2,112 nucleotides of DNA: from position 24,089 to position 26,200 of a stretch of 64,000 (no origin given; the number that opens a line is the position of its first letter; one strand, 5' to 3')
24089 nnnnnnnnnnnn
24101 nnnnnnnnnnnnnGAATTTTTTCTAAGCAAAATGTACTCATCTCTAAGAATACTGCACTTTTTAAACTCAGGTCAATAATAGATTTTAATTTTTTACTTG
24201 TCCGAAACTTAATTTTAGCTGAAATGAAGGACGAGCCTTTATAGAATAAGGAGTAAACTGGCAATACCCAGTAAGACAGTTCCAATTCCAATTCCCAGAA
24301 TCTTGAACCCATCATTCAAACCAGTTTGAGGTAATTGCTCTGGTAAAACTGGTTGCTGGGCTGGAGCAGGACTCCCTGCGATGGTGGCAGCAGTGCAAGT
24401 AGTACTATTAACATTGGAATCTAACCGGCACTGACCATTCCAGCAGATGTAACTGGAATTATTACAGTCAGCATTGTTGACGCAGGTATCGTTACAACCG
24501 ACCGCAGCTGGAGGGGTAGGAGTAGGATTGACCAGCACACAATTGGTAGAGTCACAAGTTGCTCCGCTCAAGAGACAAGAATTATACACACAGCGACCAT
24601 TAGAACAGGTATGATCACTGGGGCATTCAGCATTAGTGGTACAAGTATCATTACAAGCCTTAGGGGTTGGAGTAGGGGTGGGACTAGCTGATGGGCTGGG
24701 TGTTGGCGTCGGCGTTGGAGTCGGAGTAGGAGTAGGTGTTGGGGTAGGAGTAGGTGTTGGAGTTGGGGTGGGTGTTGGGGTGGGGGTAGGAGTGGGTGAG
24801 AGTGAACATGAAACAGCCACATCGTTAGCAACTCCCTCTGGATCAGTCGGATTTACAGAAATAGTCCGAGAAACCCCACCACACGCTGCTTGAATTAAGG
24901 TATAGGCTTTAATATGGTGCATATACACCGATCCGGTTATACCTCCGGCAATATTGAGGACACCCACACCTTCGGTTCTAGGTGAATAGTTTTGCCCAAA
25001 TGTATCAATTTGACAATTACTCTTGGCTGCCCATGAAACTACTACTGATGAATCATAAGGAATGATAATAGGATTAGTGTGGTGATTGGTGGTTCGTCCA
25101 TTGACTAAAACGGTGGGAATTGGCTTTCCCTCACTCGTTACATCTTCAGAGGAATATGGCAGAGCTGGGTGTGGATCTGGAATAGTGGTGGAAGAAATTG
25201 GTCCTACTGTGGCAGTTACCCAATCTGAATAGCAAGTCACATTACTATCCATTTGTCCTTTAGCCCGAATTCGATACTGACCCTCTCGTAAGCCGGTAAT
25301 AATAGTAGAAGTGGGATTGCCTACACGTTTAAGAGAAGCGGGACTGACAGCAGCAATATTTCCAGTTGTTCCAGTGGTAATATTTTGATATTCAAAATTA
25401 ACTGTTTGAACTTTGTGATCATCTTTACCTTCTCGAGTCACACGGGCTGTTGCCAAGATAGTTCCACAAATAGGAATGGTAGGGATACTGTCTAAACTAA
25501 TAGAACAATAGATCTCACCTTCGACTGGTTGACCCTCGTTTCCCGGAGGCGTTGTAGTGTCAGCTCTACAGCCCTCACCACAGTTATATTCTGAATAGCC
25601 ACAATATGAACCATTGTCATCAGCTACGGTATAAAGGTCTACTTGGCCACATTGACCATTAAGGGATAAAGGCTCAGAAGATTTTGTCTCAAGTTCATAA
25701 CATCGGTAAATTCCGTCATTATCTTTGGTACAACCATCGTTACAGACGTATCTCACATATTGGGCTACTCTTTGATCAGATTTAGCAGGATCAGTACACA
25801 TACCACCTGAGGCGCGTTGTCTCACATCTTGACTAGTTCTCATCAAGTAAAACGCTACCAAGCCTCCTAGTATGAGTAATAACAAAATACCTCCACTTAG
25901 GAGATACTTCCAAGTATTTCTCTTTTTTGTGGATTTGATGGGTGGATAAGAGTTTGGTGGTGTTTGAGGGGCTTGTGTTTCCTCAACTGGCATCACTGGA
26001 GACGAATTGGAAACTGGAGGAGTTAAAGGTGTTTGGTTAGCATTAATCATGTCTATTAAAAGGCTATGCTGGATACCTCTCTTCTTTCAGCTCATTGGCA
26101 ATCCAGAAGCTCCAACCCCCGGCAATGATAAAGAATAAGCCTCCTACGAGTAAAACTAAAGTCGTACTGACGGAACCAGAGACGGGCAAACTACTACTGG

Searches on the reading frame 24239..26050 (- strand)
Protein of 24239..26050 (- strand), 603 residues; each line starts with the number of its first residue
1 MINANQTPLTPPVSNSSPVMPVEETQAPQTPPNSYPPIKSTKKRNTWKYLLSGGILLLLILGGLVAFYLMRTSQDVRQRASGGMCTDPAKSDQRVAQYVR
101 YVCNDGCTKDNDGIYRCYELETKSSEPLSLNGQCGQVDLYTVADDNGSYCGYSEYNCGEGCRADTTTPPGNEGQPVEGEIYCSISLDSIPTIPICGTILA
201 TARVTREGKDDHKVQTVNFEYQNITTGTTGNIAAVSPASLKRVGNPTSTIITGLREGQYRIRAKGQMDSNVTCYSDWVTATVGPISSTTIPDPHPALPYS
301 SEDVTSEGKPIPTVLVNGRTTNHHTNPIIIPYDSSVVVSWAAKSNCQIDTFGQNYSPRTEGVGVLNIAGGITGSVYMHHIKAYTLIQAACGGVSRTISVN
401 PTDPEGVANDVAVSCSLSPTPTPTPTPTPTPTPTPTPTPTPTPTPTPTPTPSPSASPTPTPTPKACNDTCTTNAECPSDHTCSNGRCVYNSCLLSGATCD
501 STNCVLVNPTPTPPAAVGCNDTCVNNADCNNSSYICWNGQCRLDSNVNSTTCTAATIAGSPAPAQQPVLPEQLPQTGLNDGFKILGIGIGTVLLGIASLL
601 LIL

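Call 6: search_protein_families(library=ncbifam, proteins=[window:24239-26050:-])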
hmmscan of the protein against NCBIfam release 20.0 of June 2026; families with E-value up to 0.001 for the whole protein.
window:24239-26050:- (603 aa): 1 family
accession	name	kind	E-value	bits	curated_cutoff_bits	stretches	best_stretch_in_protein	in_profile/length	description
NF008084.0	PRK10819.1-5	equivalog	1.5e-05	25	315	1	416-467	60-112/249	TonB system transport protein TonB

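Call 7: search_protein_families(library=pfam, proteins=[window:24239-26050:-])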
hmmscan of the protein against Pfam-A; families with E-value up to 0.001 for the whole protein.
window:24239-26050:- (603 aa): 1 family
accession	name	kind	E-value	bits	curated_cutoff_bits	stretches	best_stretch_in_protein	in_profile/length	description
PF05887.16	Trypan_PARP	-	0.00037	20.9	100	1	400-465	50-113/134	Procyclic acidic repetitive protein (PARP)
